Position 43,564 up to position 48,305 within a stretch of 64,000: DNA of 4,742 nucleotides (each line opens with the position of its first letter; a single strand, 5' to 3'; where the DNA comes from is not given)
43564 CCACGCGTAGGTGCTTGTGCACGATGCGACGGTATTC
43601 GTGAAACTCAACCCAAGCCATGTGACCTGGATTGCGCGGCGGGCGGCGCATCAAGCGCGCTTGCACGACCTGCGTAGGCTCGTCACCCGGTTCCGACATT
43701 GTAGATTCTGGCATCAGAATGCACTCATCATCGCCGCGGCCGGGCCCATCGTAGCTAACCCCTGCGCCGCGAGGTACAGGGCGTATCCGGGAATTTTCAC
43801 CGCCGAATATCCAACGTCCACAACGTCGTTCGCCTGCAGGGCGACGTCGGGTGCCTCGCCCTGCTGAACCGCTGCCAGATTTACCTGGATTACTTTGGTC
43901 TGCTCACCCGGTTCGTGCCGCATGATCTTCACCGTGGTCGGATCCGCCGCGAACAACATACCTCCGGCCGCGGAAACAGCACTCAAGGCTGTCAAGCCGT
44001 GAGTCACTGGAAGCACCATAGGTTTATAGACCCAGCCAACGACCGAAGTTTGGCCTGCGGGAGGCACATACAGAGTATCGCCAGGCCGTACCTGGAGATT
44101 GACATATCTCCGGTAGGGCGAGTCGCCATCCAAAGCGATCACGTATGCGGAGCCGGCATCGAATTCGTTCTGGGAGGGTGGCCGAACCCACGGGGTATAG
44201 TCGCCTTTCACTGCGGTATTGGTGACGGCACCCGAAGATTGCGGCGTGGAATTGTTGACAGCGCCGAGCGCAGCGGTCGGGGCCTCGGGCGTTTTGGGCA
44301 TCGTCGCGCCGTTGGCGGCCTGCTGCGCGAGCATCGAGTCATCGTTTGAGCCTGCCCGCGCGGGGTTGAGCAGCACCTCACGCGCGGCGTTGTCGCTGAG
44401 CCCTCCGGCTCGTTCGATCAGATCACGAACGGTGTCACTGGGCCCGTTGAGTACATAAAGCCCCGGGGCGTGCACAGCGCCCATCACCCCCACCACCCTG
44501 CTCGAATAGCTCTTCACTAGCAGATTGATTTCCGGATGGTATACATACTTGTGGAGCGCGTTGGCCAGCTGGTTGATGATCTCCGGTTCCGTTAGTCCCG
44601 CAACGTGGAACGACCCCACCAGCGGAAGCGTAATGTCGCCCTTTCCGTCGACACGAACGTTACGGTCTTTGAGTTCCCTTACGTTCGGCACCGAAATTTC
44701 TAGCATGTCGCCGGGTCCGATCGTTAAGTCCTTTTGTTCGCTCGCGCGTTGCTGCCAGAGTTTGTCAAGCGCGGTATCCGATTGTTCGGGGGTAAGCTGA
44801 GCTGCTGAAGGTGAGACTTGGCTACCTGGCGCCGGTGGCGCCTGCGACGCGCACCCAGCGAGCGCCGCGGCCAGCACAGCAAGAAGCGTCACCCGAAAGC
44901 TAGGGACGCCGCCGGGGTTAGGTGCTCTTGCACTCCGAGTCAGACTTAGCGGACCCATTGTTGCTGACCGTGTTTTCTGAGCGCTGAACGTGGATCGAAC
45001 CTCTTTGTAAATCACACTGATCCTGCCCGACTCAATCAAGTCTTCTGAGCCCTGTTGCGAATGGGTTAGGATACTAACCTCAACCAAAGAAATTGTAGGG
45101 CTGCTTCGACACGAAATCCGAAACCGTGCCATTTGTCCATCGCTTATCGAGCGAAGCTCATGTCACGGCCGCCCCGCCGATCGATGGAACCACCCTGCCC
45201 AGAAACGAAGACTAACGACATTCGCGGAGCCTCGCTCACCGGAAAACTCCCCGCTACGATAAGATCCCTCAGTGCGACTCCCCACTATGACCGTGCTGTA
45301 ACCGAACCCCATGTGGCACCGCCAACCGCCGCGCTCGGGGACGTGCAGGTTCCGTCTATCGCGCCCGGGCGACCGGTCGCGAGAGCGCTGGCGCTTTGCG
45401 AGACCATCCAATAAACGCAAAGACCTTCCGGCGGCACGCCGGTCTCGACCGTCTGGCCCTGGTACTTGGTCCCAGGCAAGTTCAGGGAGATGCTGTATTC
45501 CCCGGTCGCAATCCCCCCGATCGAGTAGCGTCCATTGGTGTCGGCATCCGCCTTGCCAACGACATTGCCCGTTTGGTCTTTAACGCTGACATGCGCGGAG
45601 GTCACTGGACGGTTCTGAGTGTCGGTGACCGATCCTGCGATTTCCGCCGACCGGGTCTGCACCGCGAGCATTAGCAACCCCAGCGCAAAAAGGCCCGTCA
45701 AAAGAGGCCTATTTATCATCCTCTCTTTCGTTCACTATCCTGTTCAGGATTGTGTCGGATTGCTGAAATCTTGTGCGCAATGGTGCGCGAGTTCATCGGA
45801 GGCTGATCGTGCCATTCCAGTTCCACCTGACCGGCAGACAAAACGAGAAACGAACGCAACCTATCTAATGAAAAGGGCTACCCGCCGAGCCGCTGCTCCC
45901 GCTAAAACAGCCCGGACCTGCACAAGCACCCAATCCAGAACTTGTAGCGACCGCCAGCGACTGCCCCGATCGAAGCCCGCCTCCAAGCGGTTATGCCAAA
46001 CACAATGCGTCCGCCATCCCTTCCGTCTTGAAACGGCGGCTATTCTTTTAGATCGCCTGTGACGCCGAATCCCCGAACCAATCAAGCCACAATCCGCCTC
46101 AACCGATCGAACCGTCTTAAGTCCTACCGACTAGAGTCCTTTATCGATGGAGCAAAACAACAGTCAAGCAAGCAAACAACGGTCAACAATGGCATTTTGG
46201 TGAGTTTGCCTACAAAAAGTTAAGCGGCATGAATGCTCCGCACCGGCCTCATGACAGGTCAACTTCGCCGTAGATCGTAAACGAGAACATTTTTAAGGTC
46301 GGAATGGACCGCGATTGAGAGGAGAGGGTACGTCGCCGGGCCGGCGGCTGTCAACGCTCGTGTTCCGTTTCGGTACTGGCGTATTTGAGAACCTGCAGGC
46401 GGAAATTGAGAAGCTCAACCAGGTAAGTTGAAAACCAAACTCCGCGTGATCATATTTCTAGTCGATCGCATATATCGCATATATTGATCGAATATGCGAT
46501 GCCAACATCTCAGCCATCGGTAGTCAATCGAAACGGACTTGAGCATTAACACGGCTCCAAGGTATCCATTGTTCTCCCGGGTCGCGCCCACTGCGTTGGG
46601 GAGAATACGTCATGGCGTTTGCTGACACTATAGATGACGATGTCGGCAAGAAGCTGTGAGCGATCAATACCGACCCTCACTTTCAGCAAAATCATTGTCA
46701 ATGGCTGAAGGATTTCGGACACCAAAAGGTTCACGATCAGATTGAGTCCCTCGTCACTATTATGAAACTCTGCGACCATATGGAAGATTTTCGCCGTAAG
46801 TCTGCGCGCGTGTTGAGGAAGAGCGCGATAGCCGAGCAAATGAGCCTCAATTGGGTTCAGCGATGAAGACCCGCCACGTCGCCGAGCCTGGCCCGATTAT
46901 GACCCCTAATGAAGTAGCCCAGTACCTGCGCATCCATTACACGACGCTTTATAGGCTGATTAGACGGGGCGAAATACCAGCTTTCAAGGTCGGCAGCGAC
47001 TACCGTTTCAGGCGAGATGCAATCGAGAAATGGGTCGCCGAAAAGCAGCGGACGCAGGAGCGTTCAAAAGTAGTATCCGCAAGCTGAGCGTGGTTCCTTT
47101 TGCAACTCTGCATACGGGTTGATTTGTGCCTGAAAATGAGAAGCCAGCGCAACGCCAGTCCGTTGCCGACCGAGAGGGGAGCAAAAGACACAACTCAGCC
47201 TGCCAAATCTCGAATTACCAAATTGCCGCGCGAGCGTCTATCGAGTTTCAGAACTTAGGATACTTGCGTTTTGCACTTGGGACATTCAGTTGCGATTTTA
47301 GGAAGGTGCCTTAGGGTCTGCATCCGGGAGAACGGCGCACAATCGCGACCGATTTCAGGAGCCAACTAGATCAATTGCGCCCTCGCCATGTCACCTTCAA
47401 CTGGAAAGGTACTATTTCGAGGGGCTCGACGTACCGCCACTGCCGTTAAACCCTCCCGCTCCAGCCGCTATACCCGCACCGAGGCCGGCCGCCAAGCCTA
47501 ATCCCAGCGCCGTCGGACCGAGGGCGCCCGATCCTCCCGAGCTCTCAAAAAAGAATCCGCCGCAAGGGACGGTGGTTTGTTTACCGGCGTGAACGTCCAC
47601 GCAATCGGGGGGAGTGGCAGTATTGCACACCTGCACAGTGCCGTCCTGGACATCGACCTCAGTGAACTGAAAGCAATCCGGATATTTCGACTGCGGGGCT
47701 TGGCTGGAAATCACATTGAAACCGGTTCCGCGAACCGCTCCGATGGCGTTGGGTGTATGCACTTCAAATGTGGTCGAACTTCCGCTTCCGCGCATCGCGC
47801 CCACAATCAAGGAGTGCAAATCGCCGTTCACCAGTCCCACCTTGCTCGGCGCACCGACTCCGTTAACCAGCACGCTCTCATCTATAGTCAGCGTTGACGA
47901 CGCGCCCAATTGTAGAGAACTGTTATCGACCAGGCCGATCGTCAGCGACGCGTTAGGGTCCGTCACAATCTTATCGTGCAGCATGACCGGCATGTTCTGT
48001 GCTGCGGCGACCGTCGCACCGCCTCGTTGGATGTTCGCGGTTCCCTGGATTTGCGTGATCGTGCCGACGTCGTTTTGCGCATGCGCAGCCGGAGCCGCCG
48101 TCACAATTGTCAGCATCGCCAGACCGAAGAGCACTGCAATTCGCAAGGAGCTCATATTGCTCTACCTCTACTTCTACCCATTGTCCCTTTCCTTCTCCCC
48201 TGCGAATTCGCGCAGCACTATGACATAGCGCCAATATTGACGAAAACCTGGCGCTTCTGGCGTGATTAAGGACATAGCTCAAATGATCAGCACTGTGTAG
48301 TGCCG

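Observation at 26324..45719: Complete Wzx/Wzy-dependent polysaccharide locus containing a GDP-mannose 3,5-epimerase homologue, implying an L-galactose/L-gulose-containing polymer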

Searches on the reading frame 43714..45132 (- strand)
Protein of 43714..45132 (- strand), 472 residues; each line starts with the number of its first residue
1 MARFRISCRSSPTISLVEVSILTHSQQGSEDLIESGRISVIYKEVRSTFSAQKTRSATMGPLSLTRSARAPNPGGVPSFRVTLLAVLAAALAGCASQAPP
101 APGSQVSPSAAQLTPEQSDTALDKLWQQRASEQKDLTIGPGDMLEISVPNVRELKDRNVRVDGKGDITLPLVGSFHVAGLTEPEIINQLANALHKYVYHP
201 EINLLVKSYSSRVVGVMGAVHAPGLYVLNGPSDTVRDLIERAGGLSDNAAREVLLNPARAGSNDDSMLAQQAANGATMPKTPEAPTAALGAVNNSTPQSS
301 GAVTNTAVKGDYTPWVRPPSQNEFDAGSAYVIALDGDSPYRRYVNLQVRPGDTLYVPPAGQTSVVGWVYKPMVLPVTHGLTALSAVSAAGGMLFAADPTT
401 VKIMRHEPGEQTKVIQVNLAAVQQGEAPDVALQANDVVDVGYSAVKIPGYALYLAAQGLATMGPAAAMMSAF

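Call 4: search_protein_families(library=pfam, proteins=[window:43714-45132:-])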
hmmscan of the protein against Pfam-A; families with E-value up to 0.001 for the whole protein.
window:43714-45132:- (472 aa): 3 families
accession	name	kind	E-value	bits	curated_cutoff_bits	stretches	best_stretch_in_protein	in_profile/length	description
PF02563.21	Poly_export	-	8.3e-18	64.8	28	1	131-206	2-76/77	Polysaccharide biosynthesis/export protein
PF22461.2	SLBB_2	-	1.2e-15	57.7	27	2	363-440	4-79/79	SLBB domain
PF10531.15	SLBB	-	8.4e-12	45.2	27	1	213-251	1-38/55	SLBB domain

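Call 14: search_protein_families(library=ncbifam, proteins=[window:43714-45132:-])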
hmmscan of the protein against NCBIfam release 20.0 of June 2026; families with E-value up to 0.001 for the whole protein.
window:43714-45132:- (472 aa): 4 families
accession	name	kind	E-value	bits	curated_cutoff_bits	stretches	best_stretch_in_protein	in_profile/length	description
TIGR03027.2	pepcterm_export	equivalog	4.8e-23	81.7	180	2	136-252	3-121/169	XrtA/PEP-CTERM system exopolysaccharide export protein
TIGR03028.1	EpsE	equivalog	6.2e-23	81.4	262.65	1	135-262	1-128/239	polysaccharide export protein EpsE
NF011658.0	PRK15078.1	subfamily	1.2e-17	63.8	333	1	136-255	85-215/380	polysaccharide export protein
NF041843.1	EpsY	equivalog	6.1e-16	58.3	320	2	127-253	44-168/211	exopolysaccharide export protein EpsY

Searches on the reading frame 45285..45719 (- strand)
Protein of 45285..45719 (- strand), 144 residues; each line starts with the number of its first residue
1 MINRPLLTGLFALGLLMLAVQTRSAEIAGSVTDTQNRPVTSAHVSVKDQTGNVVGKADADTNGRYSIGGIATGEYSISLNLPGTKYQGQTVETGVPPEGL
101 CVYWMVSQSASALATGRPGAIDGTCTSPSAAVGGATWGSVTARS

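Call 4: search_protein_families(library=pfam, proteins=[window:45285-45719:-])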
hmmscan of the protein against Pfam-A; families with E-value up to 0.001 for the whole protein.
window:45285-45719:- (144 aa): 5 families
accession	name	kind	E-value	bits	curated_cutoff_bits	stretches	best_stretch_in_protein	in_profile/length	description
PF13620.12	CarboxypepD_reg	-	1.3e-11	45.1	32.3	1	27-91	2-69/82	Carboxypeptidase regulatory-like domain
PF17210.9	SdrD_B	-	5.7e-06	26.9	29.7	1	31-84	16-69/112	SdrD B-like domain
PF13715.12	CarbopepD_reg_2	-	8.5e-06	26.2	32.2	1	27-93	1-64/88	CarboxypepD_reg-like domain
PF17936.7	Big_6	-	0.00032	21.3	27.6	0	40-67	23-50/83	Bacterial Ig domain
PF13860.13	FlgD_ig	-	0.00098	19.5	27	0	28-94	11-67/79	FlgD Ig-like domain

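Call 14: search_protein_families(library=ncbifam, proteins=[window:45285-45719:-])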
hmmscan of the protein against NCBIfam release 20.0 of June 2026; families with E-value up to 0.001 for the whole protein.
window:45285-45719:- (144 aa): 2 families
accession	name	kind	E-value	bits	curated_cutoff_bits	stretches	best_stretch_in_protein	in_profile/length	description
NF058648.1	ECF_sub_HI1622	equivalog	0.00033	20.7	100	1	18-80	18-81/180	NikL family nickel/cobalt ECF transporter subunit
NF000535.3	MSCRAMM_SdrC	exception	0.00043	18.4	1700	1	33-94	514-574/963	MSCRAMM family adhesin SdrC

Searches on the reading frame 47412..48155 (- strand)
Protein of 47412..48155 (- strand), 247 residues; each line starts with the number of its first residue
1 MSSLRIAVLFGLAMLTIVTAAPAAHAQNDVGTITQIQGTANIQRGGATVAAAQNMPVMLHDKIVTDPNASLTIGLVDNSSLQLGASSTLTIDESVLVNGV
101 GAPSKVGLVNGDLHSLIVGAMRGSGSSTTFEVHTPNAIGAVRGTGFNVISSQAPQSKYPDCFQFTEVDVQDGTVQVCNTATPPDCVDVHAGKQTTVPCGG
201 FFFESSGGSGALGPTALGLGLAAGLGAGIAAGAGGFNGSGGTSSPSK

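Call 4: search_protein_families(library=pfam, proteins=[window:47412-48155:-])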
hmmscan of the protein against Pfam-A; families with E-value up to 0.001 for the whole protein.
window:47412-48155:- (247 aa): 1 family
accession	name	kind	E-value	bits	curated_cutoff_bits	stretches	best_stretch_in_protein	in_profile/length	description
PF04773.18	FecR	-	1.6e-09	38.5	24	1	61-153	1-85/97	FecR protein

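Call 14: search_protein_families(library=ncbifam, proteins=[window:47412-48155:-])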
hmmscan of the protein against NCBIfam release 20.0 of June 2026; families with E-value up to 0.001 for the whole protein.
window:47412-48155:- (247 aa): 2 families
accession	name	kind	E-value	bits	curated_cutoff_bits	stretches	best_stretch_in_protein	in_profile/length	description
NF047849.1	Lsa33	exception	1.3e-09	37.7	420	1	5-193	5-181/310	surface adhesin Lsa33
NF033165.1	lipo_LipL45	exception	1.4e-07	30.9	350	1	26-156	34-162/391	lipoprotein LipL45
